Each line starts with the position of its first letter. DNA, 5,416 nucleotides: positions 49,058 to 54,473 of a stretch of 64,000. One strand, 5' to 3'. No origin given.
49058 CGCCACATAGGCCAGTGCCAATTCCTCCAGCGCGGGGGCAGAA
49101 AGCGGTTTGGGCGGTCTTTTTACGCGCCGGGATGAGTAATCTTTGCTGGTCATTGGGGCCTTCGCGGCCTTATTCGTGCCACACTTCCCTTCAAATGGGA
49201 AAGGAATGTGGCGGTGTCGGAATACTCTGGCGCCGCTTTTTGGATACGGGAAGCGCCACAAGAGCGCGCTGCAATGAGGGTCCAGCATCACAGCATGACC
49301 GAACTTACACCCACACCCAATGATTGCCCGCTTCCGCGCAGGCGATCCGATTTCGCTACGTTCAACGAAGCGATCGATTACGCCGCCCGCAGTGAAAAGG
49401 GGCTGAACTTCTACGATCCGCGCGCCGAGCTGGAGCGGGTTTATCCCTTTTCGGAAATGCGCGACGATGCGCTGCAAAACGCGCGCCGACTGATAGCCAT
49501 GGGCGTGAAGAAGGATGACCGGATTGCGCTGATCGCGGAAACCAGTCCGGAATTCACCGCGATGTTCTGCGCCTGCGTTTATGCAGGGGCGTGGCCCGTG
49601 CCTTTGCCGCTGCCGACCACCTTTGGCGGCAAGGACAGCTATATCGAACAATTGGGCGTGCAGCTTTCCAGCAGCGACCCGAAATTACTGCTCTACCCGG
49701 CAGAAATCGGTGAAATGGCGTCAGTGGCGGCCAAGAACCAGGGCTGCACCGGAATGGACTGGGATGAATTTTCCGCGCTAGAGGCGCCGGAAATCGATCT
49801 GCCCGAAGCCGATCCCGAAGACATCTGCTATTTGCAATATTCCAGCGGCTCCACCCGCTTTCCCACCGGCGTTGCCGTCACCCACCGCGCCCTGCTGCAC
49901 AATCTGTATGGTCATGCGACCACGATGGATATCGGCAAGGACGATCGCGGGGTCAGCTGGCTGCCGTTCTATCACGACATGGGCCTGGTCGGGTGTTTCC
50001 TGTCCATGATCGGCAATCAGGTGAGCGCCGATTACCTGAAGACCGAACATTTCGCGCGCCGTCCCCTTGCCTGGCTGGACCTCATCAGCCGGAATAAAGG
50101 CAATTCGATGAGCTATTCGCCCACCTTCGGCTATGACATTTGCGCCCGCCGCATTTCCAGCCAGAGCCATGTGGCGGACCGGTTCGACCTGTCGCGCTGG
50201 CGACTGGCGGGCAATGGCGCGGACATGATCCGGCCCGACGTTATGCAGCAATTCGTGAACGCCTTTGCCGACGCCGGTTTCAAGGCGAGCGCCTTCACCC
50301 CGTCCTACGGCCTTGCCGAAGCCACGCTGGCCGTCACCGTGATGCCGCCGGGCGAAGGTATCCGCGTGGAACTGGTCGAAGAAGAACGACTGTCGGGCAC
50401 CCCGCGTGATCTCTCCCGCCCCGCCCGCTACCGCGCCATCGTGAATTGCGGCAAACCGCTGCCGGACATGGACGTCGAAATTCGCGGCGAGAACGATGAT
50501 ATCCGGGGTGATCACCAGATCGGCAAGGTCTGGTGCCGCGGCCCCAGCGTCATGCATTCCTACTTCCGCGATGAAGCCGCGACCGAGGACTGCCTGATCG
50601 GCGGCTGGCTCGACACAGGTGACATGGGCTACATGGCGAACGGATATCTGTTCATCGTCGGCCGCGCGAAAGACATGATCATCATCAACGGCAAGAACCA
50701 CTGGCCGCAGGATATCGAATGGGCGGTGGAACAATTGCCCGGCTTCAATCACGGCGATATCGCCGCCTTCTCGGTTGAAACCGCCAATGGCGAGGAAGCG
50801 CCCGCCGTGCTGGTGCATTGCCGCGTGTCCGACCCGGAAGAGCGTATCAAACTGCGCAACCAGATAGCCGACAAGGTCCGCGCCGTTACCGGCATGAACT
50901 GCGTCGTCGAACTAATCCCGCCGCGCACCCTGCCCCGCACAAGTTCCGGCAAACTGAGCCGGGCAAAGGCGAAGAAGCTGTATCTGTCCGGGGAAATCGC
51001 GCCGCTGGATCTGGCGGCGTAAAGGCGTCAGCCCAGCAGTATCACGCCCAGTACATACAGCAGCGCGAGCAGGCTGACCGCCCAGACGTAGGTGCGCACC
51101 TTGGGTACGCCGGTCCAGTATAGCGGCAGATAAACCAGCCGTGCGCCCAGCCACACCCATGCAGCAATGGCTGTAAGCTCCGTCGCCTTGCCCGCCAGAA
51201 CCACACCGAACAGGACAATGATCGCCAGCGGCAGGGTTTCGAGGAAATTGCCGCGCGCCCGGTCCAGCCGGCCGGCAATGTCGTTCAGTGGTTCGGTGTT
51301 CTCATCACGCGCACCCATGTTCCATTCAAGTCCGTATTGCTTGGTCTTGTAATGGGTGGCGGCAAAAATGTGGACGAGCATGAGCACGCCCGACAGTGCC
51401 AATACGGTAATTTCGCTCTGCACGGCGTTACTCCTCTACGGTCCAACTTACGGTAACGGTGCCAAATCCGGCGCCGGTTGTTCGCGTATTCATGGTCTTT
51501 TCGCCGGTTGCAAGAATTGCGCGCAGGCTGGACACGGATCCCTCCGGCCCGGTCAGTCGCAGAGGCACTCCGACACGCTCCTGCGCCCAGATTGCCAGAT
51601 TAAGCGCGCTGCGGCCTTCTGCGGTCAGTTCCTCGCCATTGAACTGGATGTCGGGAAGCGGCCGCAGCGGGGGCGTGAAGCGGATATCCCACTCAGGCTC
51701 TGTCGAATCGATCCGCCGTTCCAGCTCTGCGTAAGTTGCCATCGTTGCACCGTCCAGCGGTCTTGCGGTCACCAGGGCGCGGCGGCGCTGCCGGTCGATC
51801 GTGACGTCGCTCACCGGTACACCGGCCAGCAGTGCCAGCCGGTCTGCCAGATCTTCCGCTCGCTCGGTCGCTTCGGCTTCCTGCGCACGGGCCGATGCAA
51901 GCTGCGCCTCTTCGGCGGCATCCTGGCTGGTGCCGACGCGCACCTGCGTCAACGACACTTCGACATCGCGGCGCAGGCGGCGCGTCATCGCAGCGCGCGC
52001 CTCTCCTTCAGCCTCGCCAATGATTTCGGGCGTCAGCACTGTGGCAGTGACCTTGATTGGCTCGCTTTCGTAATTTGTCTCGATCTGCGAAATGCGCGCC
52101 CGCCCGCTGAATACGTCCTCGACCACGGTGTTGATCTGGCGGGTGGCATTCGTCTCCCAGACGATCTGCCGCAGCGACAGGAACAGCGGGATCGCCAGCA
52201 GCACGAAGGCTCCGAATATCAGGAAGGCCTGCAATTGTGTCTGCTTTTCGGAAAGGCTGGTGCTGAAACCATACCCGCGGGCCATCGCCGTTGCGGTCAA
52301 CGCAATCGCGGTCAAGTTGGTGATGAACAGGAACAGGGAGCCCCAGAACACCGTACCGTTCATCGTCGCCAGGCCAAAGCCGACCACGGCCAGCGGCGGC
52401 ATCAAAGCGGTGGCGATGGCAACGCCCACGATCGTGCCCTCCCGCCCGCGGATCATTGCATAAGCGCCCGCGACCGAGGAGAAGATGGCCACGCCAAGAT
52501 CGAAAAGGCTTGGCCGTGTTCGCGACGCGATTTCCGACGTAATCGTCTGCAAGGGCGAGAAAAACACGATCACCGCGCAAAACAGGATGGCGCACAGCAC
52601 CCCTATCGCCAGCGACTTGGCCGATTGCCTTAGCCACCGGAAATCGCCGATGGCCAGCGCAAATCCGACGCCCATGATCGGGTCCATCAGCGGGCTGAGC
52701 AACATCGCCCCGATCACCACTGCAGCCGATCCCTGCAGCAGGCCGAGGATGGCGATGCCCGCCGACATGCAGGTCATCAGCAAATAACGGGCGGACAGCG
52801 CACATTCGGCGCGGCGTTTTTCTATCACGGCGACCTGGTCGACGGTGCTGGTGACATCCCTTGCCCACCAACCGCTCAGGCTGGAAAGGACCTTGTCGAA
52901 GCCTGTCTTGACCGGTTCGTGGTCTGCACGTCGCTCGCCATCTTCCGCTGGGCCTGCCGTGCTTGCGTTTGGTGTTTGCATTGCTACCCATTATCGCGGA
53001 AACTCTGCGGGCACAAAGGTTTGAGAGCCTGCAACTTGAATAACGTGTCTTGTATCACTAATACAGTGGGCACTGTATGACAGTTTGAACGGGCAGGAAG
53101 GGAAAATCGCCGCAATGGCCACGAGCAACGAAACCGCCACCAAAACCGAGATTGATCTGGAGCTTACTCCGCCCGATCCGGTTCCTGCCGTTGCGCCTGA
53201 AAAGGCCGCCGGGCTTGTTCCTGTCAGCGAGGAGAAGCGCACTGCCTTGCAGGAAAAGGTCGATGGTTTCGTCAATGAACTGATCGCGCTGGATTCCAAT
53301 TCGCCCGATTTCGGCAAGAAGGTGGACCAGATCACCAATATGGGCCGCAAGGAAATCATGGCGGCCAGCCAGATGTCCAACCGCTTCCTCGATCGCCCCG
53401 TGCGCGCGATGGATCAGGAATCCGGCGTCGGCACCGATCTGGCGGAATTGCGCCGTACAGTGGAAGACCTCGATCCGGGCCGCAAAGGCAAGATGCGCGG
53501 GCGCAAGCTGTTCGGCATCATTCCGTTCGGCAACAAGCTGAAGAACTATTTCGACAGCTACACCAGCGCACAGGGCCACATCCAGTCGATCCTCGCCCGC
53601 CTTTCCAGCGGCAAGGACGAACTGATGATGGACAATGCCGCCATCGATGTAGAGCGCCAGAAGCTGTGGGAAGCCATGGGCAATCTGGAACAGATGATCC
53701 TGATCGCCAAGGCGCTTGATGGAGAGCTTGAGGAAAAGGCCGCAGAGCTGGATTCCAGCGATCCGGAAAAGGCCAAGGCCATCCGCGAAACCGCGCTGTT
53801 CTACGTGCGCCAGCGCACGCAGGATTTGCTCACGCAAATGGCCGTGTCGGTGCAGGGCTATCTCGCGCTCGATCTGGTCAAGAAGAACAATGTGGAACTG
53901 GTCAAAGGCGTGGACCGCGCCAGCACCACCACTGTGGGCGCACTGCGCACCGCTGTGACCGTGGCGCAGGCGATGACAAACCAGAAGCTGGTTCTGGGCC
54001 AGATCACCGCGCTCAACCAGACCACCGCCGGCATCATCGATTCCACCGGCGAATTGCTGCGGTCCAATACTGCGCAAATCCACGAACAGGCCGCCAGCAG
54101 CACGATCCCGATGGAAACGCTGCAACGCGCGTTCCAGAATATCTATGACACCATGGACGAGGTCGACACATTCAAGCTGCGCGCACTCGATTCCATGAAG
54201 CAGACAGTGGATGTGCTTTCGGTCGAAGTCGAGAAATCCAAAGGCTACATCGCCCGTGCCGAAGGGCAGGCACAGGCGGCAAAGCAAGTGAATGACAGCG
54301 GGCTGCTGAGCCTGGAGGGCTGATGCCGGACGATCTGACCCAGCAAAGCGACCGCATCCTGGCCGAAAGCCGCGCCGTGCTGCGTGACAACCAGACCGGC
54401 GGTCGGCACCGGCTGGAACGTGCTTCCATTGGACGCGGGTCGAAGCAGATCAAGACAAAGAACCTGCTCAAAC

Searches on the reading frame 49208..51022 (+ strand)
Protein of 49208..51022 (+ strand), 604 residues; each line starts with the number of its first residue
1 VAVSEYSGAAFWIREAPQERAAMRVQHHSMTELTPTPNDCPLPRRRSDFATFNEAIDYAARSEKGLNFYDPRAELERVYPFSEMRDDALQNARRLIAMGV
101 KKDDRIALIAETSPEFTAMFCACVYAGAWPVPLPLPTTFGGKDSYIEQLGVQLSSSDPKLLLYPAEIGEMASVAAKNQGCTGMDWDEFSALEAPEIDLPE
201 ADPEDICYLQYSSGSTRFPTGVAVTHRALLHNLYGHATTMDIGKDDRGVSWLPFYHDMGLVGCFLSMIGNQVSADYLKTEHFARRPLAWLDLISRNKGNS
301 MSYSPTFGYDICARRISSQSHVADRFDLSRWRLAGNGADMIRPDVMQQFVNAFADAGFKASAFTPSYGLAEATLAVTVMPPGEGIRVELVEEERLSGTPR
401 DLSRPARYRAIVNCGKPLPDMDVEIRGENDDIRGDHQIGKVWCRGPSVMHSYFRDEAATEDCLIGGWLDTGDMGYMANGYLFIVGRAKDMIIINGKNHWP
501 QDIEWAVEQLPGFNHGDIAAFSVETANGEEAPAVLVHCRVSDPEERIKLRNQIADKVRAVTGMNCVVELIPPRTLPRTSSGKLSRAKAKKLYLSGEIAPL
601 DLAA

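Call 57: search_protein_families(library=pfam, proteins=[window:49208-51022:+])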
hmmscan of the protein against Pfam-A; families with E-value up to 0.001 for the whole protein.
window:49208-51022:+ (604 aa): 2 families
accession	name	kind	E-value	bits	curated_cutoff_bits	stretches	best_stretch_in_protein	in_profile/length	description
PF00501.34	AMP-binding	-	9.1e-53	179.9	29.9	1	81-453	24-384/384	AMP-binding enzyme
PF14535.12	AMP-binding_C_2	-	0.00053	20.6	25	0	495-585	1-91/96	AMP-binding enzyme C-terminal domain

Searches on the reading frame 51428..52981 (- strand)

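Call 57: search_protein_families(library=pfam, proteins=[window:51428-52981:-])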
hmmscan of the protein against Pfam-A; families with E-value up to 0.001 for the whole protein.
window:51428-52981:- (517 aa): 1 family
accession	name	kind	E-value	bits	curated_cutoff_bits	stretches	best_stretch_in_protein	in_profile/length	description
PF04087.19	DUF389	-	3.4e-42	144.2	23.9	1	93-228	1-137/137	Domain of unknown function (DUF389)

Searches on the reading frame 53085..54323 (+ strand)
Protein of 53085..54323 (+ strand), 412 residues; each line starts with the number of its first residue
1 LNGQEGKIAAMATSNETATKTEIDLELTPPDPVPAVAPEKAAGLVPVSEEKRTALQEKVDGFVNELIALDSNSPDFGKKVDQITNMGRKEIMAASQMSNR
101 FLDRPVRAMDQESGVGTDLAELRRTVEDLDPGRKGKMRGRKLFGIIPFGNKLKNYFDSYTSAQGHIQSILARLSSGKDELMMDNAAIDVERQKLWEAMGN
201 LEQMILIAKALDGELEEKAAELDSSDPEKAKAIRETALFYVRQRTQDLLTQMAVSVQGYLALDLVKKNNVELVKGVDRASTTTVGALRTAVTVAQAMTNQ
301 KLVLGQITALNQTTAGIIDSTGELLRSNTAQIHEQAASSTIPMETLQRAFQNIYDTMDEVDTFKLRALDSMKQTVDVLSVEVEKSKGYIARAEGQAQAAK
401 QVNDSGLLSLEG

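Call 57: search_protein_families(library=pfam, proteins=[window:53085-54323:+])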
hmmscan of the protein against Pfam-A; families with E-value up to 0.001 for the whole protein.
window:53085-54323:+ (412 aa): 1 family
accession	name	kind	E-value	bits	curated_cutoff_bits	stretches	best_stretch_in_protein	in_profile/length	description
PF05816.16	TelA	-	7.5e-94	315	30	1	74-390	2-331/332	Toxic anion resistance protein (TelA)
